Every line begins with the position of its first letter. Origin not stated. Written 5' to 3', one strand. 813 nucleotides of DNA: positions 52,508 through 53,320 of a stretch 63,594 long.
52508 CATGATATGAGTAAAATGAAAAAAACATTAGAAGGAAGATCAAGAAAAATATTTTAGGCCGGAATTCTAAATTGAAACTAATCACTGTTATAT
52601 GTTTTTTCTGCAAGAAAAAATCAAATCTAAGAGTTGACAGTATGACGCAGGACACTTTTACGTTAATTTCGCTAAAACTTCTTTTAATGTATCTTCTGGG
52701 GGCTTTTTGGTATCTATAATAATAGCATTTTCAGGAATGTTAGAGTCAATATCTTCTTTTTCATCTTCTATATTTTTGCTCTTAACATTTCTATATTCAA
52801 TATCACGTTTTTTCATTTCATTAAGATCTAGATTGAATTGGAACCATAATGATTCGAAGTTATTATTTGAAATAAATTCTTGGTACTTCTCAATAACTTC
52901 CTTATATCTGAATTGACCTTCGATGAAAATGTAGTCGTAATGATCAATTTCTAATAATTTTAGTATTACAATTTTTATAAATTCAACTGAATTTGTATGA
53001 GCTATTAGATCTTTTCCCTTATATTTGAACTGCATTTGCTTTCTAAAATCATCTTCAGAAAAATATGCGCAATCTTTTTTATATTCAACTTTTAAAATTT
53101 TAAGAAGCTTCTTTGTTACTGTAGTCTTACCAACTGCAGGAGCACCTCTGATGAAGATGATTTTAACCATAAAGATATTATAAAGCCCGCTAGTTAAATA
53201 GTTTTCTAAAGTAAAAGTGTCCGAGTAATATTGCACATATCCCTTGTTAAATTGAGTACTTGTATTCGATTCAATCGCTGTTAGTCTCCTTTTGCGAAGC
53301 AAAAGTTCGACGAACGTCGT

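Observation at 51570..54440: A 2.9-kb AT-rich island of small accessory genes is inserted between a lipoprotein gene and uvrC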

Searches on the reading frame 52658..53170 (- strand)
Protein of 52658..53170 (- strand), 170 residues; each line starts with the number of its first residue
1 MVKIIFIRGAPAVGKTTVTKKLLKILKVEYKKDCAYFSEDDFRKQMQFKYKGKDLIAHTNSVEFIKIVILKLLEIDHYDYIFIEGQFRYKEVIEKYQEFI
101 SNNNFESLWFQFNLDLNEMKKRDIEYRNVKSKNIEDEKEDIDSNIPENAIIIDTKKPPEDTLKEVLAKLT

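Call 6: search_protein_families(library=pfam, proteins=[window:52658-53170:-], max_evalue=0.1)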
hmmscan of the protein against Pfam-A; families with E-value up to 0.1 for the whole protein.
window:52658-53170:- (170 aa): 18 families
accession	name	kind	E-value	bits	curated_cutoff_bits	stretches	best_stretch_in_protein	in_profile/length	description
PF13173.12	AAA_14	-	0.00048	20.6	27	1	3-55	3-50/129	AAA domain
PF08433.16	KTI12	-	0.00066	19.7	22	1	5-51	4-48/271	Chromatin associated protein KTI12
PF13671.12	AAA_33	-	0.0019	18.9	27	1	5-48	2-39/143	AAA domain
PF06414.18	Zeta_toxin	-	0.002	18.1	22.3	1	3-46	17-58/199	Zeta toxin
PF01591.24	6PF2K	-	0.002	17.9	27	1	5-61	16-71/223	6-phosphofructo-2-kinase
PF13238.12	AAA_18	-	0.0024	18.7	29.4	1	5-35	1-25/128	AAA domain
PF00448.28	SRP54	-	0.0073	16.4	22.7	1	4-44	3-42/196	SRP54-type protein, GTPase domain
PF24883.2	NPHP3_N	-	0.011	16.4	24.8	1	4-39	24-58/164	Nephrocystin 3, N-terminal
PF03266.21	NTPase_1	-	0.014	15.7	23.9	1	5-29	2-26/168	NTPase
PF20720.3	nSTAND3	-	0.016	15.3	27.2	1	3-29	18-44/155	Novel STAND NTPase 3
PF13191.12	AAA_16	-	0.019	15.9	32.6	1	4-44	26-62/167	AAA ATPase domain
PF18747.7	HMUD2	-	0.031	13.9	25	1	1-56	1-56/298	5-hmdU DNA kinase 2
PF00910.28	RNA_helicase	-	0.039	14.9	21.5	1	5-53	1-50/105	RNA helicase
PF10662.15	PduV-EutP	-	0.069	13.4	21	0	1-33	1-31/143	Ethanolamine utilisation - propanediol utilisation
PF13401.12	AAA_22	-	0.077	13.8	27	0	4-35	7-37/130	AAA domain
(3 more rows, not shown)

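Call 7: search_protein_families(library=padloc, proteins=[window:52658-53170:-], max_evalue=1)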
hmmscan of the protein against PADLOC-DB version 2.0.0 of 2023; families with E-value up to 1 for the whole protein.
window:52658-53170:- (170 aa): 0 families

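Call 14: search_protein_families(library=phrogs, proteins=[window:52658-53170:-], max_evalue=0.1)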
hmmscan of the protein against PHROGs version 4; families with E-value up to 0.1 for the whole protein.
window:52658-53170:- (170 aa): 4 families
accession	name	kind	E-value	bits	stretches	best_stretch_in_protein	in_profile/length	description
phrog_505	-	other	9.9e-08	32.8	1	1-151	1-150/295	polynucleotide kinase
phrog_800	-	head and packaging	2.8e-07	30.5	1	3-135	33-173/511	terminase small subunit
phrog_2071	-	other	2.3e-06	28.6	1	3-97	17-102/282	ATPase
phrog_761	-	other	0.0023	18.6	1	1-32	18-49/362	thymidylate kinase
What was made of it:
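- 52595..53246 (-): Kinase cassette (652 nt). The ORF is 52658-53170 (170 aa, Walker A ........). A tail hairpin lies at 52602-52620. Flanking 12-nt inverted-repeat arms lie at 52650-52661 and 53211-53222. A TATTTAA box starts 30 nt upstream of the ATG. PHROG polynucleotide kinase at 1e-7 (call 14).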

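Call 15: search_protein_families(library=ncbifam, proteins=[window:52658-53170:-], max_evalue=0.1)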
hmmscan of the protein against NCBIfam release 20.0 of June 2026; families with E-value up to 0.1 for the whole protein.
window:52658-53170:- (170 aa): 21 families
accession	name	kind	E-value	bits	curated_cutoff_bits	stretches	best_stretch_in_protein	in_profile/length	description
NF005255.0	PRK06762.2-2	equivalog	1.8e-08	34.5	140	1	1-126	2-117/163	hypothetical protein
NF005259.0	PRK06762.3-4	equivalog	7.7e-06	26.1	349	1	1-129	1-119/170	hypothetical protein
NF005254.0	PRK06762.2-1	equivalog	2.9e-05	23.9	198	1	3-124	4-115/165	hypothetical protein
NF004041.0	PRK05541.1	subfamily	0.00032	20.8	127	1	3-166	8-167/176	adenylyl-sulfate kinase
NF005250.0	PRK06761.1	equivalog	0.00041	19.4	270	1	1-106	2-105/282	hypothetical protein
NF005251.0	PRK06762.1-1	equivalog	0.00061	19.8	183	1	4-135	9-129/171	hypothetical protein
NF005258.0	PRK06762.3-3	equivalog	0.00075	19.5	344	1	1-147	1-142/164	hypothetical protein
TIGR01359.1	UMP_CMP_kin_fam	subfamily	0.002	18.1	207.6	1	4-142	1-141/185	UMP-CMP kinase family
NF010555.0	PRK13949.1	equivalog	0.0021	18.2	180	1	4-47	3-45/175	shikimate kinase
NF010248.0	PRK13695.1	equivalog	0.0021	17.8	156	1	5-31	6-32/180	NTPase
NF004018.0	PRK05480.1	equivalog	0.0078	15.7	180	1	3-45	7-46/210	uridine kinase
TIGR00235.1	udk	equivalog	0.0088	15.7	220.3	1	4-47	8-48/207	uridine kinase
TIGR00231.1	small_GTP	domain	0.012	15.4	42.5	1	5-53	6-51/164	GTP-binding protein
NF006085.0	PRK08233.1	equivalog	0.012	15.4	198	1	3-101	6-101/184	hypothetical protein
NF003122.0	PRK04040.1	equivalog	0.014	15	155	1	2-31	2-31/189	adenylate kinase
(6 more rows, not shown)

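Call 18: find_homologous_proteins(query=window:52658-53170:-, max_evalue=0.001)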
Query window:52658-53170:- (170 aa): 76 proteins with E <= 0.001 among 179 candidates.
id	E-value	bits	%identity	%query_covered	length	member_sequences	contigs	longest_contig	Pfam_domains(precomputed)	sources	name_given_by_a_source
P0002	5.6e-75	269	77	100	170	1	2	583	-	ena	-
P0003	2.3e-74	267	75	99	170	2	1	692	-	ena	-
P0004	2.5e-74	267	74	100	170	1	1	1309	-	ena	-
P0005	3.0e-74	266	75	100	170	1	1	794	PF13671.13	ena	-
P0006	2.8e-73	263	72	100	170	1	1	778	-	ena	-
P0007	4.5e-73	263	75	100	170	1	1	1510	PF13671.13,PF08433.17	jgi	jgi:adenylate kinase family enzyme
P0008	8.8e-73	262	100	74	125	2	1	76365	-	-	-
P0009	9.7e-73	262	74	100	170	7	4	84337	-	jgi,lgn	jgi:adenylate kinase family enzyme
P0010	3.4e-72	260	74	100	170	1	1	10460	-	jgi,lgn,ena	-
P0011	3.9e-71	256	73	100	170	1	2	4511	PF13173.13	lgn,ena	-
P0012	1.1e-70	255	71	100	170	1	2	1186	PF13671.13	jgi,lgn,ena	-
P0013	3.3e-70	253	71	100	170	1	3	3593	-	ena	-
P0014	7.1e-70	252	71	99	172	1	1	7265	-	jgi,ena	-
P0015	4.5e-69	250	72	100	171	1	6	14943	-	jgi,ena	-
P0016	5.5e-69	249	71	100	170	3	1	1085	-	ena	-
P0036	1.1e-63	232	64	99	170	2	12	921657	-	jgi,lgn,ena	jgi:uridine kinase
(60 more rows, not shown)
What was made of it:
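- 52595..53246 (-): 76 homologous clusters, and every named one is DPANN (call 18).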

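Call 22: find_encoding_contigs(protein=P0009, flank=8000, max_places=4)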
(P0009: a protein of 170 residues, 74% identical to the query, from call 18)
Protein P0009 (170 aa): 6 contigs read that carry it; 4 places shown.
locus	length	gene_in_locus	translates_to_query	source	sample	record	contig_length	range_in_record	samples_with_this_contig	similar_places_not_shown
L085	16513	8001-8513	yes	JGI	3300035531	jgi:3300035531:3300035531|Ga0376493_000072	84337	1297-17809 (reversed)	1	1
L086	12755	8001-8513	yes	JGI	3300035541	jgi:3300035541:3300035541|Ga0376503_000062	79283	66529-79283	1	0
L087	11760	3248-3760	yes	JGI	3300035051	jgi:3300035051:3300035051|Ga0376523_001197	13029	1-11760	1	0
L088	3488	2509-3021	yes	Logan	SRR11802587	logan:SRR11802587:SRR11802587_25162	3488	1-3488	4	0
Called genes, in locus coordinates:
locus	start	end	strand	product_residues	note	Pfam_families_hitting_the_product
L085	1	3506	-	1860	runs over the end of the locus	PF05048:NosD, PF13229:Beta_helix (weak), PF13385:Laminin_G_3, PF05048:NosD, PF13229:Beta_helix, PF05048:NosD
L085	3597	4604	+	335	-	PF01609:DDE_Tnp_1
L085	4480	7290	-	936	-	-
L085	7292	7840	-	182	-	-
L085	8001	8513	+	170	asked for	-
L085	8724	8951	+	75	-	-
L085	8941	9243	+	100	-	PF05016:ParE_toxin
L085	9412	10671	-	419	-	-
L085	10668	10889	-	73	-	-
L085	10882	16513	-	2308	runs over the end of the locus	?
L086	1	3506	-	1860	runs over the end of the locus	PF05048:NosD, PF13229:Beta_helix (weak), PF13385:Laminin_G_3, PF05048:NosD, PF13229:Beta_helix, PF05048:NosD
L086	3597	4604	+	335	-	PF01609:DDE_Tnp_1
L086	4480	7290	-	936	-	-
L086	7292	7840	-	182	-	-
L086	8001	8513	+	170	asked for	-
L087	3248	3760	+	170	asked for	-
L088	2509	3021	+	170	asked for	-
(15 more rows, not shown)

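Call 41: search_solved_structures(query=A5, max_evalue=0.01)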
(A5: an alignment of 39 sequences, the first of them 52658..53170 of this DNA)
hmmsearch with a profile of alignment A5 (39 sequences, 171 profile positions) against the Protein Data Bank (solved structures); distinct sequences matched with E-value up to 0.01: 7.
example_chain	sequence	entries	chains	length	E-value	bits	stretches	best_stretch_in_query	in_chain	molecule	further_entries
3cmu_A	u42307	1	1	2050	1.7e-15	60.5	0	1-38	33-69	Protein recA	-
3cmt_A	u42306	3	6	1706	4e-13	52.8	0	1-38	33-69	Protein recA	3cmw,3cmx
3cmv_A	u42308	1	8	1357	1.5e-10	44.4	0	1-38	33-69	Protein recA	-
6c2u_A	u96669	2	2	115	0.00079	22.6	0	3-46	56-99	phosphate-loop protein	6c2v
2p5t_B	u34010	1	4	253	0.0033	20.6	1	5-109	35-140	PezT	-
7o9f_A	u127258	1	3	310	0.0034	20.5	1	4-88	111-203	Signal recognition particle protein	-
7o5b_g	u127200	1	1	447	0.005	20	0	4-87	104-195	Signal recognition particle protein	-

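Call 45: find_encoding_contigs(protein=P0036, flank=5000, max_places=10)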
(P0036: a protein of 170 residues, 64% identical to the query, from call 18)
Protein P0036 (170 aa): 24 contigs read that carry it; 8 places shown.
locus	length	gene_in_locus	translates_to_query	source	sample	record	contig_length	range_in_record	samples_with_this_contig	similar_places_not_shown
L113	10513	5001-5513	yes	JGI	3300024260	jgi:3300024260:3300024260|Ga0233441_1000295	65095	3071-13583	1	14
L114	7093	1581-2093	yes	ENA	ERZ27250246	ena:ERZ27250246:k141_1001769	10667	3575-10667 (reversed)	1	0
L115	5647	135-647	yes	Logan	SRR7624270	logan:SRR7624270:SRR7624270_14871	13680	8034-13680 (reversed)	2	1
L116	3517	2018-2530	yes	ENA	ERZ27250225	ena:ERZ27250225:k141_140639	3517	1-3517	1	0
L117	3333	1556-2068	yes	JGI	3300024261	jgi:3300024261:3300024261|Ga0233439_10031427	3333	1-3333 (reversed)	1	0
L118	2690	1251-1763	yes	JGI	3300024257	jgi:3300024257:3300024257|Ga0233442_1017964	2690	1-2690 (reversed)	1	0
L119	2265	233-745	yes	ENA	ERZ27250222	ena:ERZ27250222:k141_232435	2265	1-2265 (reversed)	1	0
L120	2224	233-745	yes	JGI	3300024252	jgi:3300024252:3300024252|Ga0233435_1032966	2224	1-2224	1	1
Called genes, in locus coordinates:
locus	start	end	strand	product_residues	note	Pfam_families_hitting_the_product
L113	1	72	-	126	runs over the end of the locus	PF01201:Ribosomal_S8e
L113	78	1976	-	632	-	PF01078:Mg_chelatase (weak), PF00004:AAA (faint), PF00158:Sigma54_activat, PF07728:AAA_5 (weak), PF20436:LonB_AAA-LID (weak), PF05362:Lon_C, PF13541:ChlI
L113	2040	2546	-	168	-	-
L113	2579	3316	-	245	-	PF02616:SMC_ScpA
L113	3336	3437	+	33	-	-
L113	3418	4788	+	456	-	-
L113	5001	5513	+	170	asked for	-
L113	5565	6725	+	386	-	PF05175:MTS, PF06325:PrmA (weak), PF13649:Methyltransf_25 (faint), PF13847:Methyltransf_31 (weak), PF08241:Methyltransf_11 (faint)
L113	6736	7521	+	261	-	PF00535:Glycos_transf_2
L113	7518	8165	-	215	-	PF04851:ResIII, PF00270:DEAD, PF22527:DEXQc_Suv3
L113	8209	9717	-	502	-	-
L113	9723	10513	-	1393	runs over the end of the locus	PF00030:Crystall (faint)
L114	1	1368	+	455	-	?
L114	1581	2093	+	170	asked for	-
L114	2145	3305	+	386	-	PF05175:MTS, PF06325:PrmA (weak), PF13649:Methyltransf_25 (faint), PF13847:Methyltransf_31 (weak), PF08241:Methyltransf_11 (faint)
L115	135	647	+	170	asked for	-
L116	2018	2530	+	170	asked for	-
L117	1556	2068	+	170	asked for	-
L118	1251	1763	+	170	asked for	-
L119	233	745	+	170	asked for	-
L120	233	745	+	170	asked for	-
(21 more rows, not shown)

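Call 52: find_related_loci(query=A5, collection=viral_contigs, flank=4000)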
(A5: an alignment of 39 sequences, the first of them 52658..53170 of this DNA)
Query A5 (170 aa) in viral_contigs; peptide patterns used: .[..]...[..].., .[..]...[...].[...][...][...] (x = any residue, [..] = any of these).
61 stretches matched a pattern, but none encodes a relative of the query by tblastn (E <= 1e-3).

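Call 76: search_protein_families(library=pfam, alignment_id=A5, max_evalue=0.001)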
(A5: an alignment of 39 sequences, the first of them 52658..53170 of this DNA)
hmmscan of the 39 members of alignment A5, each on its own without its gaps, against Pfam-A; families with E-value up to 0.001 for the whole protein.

A. member 1, window:52658-53170:- (170 aa): 2 families
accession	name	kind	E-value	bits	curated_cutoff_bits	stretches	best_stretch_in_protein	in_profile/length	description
PF13173.12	AAA_14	-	0.00048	20.6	27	1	3-55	3-50/129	AAA domain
PF08433.16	KTI12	-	0.00066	19.7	22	0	5-51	4-48/271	Chromatin associated protein KTI12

B. families by the number of members that match (of 39 scanned): 22 families
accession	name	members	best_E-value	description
PF13671.12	AAA_33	33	1.9e-10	AAA domain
PF08433.16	KTI12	33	1.4e-07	Chromatin associated protein KTI12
PF13173.12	AAA_14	26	4.1e-06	AAA domain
PF06414.18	Zeta_toxin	23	1e-06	Zeta toxin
PF20720.3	nSTAND3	19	3.3e-06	Novel STAND NTPase 3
PF13238.12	AAA_18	13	1e-05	AAA domain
PF13207.12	AAA_17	11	1.8e-07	AAA domain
PF24883.2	NPHP3_N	11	6.1e-05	Nephrocystin 3, N-terminal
PF03266.21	NTPase_1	10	0.00015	NTPase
PF00448.28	SRP54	7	8.3e-06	SRP54-type protein, GTPase domain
PF13191.12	AAA_16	4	0.00012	AAA ATPase domain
PF13245.12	AAA_19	4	0.00031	AAA domain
PF07088.17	GvpD_P-loop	3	0.00039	GvpD gas vesicle protein, P-loop domain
PF01591.24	6PF2K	2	0.00057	6-phosphofructo-2-kinase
PF18747.7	HMUD2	1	1.8e-05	5-hmdU DNA kinase 2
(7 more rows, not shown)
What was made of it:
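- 52595..53246 (-): AAA_33 and KTI12 hits in 33 of 39 members, Zeta_toxin in 23 of 39 (call 76).
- The kinase family hits Pfam Zeta_toxin in 23 of 39 members (call 76) and PezT at E 0.003 (call 41). The zeta-like matches are below Pfam cut-offs and confined to the P-loop region (calls 6, 76).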

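Call 81: find_encoding_contigs(protein=P0010, flank=5000, max_places=4)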
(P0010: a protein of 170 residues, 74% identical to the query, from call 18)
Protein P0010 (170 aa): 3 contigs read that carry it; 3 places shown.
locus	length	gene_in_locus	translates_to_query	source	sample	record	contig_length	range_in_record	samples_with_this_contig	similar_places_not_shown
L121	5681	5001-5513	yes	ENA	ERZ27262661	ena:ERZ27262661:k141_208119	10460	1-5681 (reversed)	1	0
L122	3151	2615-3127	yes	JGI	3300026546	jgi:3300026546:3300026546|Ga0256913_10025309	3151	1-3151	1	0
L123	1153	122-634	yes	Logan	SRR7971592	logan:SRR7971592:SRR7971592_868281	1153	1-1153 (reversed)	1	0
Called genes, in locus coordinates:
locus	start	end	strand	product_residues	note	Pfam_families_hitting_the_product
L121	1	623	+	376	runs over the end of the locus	PF00579:tRNA-synt_1b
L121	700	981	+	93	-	-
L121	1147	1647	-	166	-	PF02834:LigT_PEase (faint), PF13563:2_5_RNA_ligase2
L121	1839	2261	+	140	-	PF00293:NUDIX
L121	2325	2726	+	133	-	-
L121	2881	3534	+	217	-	PF01966:HD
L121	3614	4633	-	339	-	PF13524:Glyco_trans_1_2 (weak), PF00534:Glycos_transf_1 (weak)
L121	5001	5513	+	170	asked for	-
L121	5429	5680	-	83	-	?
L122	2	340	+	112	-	?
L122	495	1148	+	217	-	PF01966:HD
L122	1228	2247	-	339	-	PF13524:Glyco_trans_1_2 (weak), PF00534:Glycos_transf_1 (weak)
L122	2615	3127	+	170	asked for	-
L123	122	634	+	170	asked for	-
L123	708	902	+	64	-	-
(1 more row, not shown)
